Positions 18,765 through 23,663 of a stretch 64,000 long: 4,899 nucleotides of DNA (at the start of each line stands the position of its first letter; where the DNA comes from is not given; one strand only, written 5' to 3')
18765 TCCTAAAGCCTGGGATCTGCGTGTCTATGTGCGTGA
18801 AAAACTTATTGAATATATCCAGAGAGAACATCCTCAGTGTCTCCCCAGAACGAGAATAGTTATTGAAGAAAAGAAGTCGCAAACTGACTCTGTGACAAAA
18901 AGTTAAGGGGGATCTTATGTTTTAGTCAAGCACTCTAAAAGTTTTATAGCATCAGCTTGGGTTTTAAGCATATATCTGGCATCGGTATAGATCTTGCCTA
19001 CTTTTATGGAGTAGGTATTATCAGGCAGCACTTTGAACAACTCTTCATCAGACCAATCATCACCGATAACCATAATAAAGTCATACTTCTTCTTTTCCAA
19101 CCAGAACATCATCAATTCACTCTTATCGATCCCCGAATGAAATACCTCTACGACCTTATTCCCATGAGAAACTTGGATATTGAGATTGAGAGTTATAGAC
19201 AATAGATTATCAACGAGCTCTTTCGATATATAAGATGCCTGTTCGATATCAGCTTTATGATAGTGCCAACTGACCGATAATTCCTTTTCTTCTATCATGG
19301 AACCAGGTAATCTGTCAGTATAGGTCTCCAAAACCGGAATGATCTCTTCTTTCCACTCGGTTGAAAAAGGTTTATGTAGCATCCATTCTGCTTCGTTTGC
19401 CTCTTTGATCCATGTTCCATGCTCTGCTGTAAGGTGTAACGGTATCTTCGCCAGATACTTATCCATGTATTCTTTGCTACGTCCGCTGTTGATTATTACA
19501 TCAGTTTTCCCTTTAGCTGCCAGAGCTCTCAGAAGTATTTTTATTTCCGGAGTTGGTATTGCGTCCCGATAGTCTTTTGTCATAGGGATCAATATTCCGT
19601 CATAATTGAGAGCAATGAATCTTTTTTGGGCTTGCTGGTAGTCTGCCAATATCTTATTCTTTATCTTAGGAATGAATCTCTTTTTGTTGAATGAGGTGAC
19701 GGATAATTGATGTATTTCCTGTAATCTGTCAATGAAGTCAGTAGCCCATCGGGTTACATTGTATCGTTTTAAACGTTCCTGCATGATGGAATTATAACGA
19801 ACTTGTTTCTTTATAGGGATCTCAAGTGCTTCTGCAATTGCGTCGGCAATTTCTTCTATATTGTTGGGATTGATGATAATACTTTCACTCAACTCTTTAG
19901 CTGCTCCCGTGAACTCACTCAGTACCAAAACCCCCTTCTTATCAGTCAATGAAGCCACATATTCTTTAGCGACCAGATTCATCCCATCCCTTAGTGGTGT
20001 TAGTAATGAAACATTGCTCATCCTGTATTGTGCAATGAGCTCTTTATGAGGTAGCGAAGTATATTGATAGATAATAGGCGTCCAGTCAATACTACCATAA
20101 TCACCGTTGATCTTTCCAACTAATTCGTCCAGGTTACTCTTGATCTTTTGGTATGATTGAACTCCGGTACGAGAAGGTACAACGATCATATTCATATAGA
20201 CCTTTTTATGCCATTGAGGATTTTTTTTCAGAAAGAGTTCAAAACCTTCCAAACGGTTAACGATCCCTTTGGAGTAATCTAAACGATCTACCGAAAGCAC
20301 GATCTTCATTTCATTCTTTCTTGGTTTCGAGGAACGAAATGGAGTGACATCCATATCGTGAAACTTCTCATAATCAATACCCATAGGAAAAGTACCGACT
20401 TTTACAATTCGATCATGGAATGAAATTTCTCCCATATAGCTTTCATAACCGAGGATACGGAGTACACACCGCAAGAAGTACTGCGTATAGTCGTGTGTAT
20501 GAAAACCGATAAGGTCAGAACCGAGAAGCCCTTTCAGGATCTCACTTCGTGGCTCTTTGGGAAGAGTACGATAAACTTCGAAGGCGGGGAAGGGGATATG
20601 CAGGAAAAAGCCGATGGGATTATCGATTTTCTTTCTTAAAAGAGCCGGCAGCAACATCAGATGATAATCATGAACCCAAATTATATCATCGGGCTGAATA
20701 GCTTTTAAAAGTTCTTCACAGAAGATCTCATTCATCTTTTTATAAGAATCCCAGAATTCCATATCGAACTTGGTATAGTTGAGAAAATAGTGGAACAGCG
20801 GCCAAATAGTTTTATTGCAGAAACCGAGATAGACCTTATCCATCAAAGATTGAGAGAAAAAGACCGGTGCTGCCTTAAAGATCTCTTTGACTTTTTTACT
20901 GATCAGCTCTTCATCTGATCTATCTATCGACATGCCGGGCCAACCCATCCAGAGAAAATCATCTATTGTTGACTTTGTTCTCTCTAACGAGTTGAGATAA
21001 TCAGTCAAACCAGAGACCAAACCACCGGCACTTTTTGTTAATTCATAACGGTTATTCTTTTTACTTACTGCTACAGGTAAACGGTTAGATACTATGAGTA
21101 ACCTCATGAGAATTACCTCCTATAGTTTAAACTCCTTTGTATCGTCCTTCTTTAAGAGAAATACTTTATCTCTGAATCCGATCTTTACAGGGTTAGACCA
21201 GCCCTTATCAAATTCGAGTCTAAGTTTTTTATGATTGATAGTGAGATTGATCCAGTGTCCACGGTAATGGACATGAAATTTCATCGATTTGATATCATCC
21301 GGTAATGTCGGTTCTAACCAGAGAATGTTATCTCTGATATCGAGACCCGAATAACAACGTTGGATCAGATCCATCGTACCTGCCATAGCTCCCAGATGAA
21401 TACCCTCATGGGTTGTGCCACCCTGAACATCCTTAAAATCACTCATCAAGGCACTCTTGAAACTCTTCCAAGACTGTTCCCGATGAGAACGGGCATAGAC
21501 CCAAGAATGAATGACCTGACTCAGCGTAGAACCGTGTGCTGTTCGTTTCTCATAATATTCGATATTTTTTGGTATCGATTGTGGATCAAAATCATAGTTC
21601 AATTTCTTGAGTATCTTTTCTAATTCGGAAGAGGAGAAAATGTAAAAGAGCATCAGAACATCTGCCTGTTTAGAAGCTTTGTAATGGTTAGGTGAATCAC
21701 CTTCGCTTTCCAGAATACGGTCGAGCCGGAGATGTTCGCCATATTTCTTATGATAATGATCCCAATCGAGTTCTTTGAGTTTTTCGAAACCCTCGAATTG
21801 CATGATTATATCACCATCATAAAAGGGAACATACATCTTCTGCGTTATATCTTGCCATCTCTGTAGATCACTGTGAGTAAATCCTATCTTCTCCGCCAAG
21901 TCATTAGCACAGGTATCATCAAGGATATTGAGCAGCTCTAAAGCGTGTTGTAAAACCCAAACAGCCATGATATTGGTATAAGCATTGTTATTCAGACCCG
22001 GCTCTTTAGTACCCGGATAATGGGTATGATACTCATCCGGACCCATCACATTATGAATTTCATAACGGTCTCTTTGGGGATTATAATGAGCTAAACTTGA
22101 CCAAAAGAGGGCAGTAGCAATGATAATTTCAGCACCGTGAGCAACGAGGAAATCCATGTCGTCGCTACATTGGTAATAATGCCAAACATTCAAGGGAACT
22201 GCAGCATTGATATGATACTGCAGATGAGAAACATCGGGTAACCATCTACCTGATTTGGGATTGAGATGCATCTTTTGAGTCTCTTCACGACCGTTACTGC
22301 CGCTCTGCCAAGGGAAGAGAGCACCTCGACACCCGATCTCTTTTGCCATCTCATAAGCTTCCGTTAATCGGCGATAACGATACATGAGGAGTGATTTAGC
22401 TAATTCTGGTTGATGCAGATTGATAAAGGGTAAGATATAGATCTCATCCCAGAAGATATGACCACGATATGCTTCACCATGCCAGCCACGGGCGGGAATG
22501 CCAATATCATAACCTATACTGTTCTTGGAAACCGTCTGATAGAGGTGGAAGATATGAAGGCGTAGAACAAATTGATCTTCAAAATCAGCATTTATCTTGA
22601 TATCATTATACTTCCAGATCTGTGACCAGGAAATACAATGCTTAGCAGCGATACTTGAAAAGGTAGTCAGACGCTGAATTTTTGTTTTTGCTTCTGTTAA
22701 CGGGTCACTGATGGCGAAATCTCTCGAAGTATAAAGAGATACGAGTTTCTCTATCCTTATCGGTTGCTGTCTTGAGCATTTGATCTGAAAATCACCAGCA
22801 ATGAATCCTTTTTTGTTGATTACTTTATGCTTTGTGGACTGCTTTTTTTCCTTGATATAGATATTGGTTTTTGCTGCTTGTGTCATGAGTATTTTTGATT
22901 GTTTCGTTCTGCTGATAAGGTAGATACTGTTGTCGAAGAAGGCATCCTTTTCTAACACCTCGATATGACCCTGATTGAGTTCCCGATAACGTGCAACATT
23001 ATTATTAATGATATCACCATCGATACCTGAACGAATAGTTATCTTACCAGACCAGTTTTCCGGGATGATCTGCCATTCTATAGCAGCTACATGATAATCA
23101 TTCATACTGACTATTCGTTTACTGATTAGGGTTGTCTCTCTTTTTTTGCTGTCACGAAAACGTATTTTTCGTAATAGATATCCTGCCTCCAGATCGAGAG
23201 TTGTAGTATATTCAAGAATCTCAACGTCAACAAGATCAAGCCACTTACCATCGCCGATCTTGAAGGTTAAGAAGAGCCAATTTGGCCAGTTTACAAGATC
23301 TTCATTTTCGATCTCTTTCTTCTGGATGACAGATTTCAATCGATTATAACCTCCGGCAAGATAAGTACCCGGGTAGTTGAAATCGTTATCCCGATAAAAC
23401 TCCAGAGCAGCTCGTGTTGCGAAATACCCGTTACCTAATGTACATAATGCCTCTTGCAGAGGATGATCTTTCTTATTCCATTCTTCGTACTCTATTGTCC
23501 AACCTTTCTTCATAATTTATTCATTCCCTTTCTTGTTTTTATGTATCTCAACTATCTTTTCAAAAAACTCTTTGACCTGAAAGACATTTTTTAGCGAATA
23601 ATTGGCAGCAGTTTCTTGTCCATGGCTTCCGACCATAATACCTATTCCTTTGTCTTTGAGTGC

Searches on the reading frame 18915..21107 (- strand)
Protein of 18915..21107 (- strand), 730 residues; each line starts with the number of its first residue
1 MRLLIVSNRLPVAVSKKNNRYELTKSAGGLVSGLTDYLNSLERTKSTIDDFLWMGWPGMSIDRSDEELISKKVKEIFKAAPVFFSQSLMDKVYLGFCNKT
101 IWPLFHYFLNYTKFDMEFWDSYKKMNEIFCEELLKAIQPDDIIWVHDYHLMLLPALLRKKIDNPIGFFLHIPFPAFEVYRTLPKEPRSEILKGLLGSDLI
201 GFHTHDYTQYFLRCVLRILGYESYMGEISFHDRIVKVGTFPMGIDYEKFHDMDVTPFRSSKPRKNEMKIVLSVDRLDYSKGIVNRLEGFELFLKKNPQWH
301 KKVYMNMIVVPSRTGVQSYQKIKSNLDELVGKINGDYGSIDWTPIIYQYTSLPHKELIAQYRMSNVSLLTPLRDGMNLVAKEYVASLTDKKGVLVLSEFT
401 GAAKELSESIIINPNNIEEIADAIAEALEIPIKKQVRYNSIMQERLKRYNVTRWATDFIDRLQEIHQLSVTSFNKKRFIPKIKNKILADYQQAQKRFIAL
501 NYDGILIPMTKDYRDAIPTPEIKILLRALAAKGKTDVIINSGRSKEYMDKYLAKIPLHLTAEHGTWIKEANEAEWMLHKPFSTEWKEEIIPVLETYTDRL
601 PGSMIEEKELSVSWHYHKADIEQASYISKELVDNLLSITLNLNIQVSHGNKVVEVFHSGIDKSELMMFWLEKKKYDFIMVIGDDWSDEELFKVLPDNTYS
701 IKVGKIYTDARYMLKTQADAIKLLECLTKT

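Call 48: search_protein_families(library=pfam, proteins=[window:18915-21107:-], max_evalue=0.00001)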
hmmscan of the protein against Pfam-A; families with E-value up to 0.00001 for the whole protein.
window:18915-21107:- (730 aa): 3 families
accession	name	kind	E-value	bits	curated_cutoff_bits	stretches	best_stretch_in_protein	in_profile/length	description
PF00982.27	Glyco_transf_20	-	1.1e-145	486.4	32.5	1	2-463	2-472/473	Glycosyltransferase family 20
PF02358.22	Trehalose_PPase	-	3.4e-40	138.1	27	1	500-701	2-213/235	Trehalose-phosphatase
PF08282.18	Hydrolase_3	-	1e-06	29.1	20.9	0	520-610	18-106/255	haloacid dehalogenase-like hydrolase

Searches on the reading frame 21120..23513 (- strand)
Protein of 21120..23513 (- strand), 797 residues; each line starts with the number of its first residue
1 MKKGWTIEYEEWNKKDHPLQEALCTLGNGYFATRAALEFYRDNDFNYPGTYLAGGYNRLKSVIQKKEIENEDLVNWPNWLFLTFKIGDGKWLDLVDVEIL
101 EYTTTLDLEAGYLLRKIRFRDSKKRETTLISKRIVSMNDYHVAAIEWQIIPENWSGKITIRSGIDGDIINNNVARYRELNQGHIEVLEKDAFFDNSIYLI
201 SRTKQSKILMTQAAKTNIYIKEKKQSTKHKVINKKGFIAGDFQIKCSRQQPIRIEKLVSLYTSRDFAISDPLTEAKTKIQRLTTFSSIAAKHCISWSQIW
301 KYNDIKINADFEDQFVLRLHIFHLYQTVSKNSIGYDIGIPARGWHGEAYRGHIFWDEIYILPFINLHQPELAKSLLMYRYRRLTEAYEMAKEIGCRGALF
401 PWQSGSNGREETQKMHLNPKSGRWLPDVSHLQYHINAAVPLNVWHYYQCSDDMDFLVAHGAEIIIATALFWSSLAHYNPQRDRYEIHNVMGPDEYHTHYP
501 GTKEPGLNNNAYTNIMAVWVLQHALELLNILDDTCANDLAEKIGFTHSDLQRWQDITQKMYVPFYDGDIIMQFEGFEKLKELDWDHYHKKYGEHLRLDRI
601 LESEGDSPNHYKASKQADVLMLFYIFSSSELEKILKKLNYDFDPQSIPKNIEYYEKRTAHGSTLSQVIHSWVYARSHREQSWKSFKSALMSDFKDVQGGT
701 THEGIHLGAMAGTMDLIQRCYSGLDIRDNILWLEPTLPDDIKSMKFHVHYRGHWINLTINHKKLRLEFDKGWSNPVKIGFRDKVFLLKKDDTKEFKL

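Call 48: search_protein_families(library=pfam, proteins=[window:21120-23513:-], max_evalue=0.00001)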
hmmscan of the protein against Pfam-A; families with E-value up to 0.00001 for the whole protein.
window:21120-23513:- (797 aa): 3 families
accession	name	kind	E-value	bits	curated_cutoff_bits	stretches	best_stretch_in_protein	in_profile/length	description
PF03632.21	Glyco_hydro_65m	-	3.5e-126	421.5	27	1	318-714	1-370/371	Glycosyl hydrolase family 65 central catalytic domain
PF03636.21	Glyco_hydro_65N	-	1.6e-63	215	26.6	1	9-264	2-233/233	Glycosyl hydrolase family 65, N-terminal domain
PF03633.20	Glyco_hydro_65C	-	2.2e-13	50.2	22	1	725-785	2-60/62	Glycosyl hydrolase family 65, C-terminal domain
